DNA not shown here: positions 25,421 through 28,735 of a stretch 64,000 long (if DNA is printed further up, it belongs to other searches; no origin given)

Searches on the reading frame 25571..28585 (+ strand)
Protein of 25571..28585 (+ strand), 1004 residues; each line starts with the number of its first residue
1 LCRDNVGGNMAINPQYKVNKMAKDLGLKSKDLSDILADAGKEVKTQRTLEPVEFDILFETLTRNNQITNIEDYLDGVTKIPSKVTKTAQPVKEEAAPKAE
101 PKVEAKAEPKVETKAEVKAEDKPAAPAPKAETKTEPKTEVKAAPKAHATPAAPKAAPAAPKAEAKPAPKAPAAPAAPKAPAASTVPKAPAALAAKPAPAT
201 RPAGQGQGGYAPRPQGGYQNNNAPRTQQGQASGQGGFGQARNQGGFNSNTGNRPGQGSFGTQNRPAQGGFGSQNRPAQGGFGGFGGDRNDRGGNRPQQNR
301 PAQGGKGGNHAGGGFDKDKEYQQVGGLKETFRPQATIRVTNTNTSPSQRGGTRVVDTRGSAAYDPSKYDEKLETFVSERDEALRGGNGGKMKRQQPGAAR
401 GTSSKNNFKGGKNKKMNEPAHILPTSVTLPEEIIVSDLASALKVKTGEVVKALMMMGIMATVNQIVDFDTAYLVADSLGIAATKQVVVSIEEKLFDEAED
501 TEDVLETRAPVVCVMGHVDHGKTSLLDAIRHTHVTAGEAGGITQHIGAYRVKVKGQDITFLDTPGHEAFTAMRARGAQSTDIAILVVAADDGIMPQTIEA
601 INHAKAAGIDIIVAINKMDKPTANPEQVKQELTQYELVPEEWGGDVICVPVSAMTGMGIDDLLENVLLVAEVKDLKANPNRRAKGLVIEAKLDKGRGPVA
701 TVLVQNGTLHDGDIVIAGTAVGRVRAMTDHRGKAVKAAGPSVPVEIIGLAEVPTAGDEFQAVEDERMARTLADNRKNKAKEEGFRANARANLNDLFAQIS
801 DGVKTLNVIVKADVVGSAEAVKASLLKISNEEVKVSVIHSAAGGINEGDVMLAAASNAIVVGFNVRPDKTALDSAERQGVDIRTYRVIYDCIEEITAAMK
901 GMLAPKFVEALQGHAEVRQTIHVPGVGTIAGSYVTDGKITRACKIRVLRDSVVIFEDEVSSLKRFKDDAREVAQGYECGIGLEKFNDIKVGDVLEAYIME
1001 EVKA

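Call 14: search_protein_families(library=ncbifam, proteins=[window:25571-28585:+])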
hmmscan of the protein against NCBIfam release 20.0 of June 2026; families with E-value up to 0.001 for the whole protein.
window:25571-28585:+ (1004 aa): 43 families (the best 25 are shown)
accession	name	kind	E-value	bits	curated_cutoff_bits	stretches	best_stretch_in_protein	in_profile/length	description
TIGR00487.1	IF-2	equivalog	7e-248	824.2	424.4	1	424-1003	3-583/587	translation initiation factor IF-2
NF003078.0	PRK04004.1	equivalog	9.8e-56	189.5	468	2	504-621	6-141/598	translation initiation factor IF-2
TIGR00491.2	aIF-2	equivalog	2e-46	158.6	554.75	2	508-620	3-133/591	translation initiation factor IF-2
NF011418.0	PRK14845.1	equivalog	4.1e-39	134.1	756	2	523-620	475-590/1049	translation initiation factor IF-2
TIGR00231.1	small_GTP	domain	2.3e-32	112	42.5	1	510-666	4-162/164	GTP-binding protein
TIGR00475.1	selB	equivalog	1.6e-30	106.4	242.25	1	512-739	3-236/581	selenocysteine-specific translation elongation factor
TIGR01393.1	lepA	equivalog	7.5e-23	80.7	533.9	1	513-716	7-223/595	translation elongation factor 4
NF008969.0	PRK12317.1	subfamily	8e-18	64.2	502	1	540-739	69-286/426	elongation factor 1-alpha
TIGR03680.1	eif2g_arch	equivalog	8.4e-17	61.5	514.5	1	556-667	81-193/407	translation initiation factor IF-2 subunit gamma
NF003478.0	PRK05124.1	equivalog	5.3e-16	58.3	590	1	541-658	92-211/475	sulfate adenylyltransferase subunit CysN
NF003077.0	PRK04000.1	equivalog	6.7e-16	58.5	315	1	556-679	85-207/412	translation initiation factor IF-2 subunit gamma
TIGR01394.1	TypA_BipA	equivalog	2.6e-15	55.7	757.3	1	512-721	4-239/594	translational GTPase TypA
NF009373.0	PRK12736.1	subfamily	5.8e-15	55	452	1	512-716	15-245/394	elongation factor Tu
NF012153.1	tet_protect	equivalog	2.6e-14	52.4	775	1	511-633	26-142/614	tetracycline resistance ribosomal protection protein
NF009381.0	PRK12740.1-5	subfamily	1.5e-13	50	583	1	510-633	34-151/692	elongation factor G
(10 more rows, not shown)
